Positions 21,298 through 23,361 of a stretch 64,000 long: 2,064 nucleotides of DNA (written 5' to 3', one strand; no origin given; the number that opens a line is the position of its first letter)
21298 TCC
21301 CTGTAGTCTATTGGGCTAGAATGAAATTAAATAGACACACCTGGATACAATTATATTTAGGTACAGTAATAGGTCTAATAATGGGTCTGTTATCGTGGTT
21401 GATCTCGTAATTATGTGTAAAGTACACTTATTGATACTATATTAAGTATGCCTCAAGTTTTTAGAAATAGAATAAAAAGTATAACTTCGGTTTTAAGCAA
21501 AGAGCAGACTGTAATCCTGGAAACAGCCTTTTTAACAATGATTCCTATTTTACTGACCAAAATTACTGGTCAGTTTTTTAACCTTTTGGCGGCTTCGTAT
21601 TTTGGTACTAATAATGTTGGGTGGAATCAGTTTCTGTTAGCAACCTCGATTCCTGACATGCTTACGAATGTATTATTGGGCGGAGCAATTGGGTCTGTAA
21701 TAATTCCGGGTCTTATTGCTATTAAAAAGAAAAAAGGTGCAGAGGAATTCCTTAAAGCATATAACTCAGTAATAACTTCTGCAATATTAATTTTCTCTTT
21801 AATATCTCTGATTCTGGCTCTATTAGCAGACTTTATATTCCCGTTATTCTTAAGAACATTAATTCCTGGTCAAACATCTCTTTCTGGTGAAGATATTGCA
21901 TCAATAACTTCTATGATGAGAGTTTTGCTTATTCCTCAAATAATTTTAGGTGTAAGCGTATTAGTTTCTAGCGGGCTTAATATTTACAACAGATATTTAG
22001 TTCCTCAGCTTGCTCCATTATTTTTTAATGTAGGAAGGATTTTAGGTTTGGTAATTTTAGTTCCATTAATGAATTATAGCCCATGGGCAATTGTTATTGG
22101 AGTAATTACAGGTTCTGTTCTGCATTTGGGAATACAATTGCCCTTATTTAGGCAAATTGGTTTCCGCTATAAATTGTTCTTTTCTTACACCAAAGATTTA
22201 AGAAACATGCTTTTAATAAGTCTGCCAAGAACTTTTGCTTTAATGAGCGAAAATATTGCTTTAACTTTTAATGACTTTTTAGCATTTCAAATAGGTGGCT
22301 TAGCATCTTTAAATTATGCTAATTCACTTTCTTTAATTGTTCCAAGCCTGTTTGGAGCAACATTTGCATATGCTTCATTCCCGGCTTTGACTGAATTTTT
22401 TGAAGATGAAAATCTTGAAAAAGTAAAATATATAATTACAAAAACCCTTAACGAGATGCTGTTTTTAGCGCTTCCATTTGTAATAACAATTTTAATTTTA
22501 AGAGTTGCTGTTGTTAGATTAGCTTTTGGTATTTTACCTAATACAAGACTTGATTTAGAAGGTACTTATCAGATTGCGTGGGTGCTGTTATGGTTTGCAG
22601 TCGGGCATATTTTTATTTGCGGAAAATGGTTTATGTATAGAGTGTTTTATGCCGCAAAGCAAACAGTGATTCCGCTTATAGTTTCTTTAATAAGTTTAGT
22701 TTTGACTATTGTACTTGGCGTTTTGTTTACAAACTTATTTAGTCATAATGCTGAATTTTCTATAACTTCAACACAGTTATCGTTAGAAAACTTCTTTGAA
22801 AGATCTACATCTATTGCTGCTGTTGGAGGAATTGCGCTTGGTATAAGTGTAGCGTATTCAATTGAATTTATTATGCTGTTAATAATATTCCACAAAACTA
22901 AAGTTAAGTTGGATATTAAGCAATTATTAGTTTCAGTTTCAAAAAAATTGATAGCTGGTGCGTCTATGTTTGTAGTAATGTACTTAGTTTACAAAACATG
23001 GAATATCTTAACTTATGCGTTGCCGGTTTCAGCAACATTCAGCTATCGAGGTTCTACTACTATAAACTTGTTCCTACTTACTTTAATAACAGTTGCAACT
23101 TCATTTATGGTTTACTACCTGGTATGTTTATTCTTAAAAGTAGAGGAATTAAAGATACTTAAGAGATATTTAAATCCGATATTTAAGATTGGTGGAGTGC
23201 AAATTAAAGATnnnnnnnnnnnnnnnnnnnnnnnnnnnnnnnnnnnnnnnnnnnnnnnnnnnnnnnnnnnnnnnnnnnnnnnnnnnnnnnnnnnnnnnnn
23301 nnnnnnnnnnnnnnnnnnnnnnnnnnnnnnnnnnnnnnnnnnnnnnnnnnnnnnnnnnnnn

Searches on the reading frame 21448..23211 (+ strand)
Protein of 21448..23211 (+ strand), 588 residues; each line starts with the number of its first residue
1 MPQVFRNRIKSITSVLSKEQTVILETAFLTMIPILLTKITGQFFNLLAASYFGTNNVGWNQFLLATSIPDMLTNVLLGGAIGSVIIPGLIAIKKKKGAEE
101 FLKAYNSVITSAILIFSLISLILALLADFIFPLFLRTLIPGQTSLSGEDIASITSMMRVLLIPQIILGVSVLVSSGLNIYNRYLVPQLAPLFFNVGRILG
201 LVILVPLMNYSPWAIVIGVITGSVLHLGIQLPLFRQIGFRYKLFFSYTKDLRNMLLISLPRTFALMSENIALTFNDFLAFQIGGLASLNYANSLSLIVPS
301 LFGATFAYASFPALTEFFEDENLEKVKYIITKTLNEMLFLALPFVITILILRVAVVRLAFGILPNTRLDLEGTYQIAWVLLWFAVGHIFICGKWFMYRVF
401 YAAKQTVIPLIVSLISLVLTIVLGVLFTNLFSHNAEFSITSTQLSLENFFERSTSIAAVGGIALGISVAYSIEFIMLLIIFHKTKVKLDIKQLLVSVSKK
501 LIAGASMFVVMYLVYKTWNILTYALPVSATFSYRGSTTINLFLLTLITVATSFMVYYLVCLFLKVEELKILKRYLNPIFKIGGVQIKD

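Call 48: search_protein_families(library=pfam, proteins=[window:21448-23211:+], max_evalue=0.001)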
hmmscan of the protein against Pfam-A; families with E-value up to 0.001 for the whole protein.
window:21448-23211:+ (588 aa): 1 family
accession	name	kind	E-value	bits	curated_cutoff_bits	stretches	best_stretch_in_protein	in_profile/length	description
PF03023.19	MurJ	-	1.9e-44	152.5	27.4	1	49-434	2-378/451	Lipid II flippase MurJ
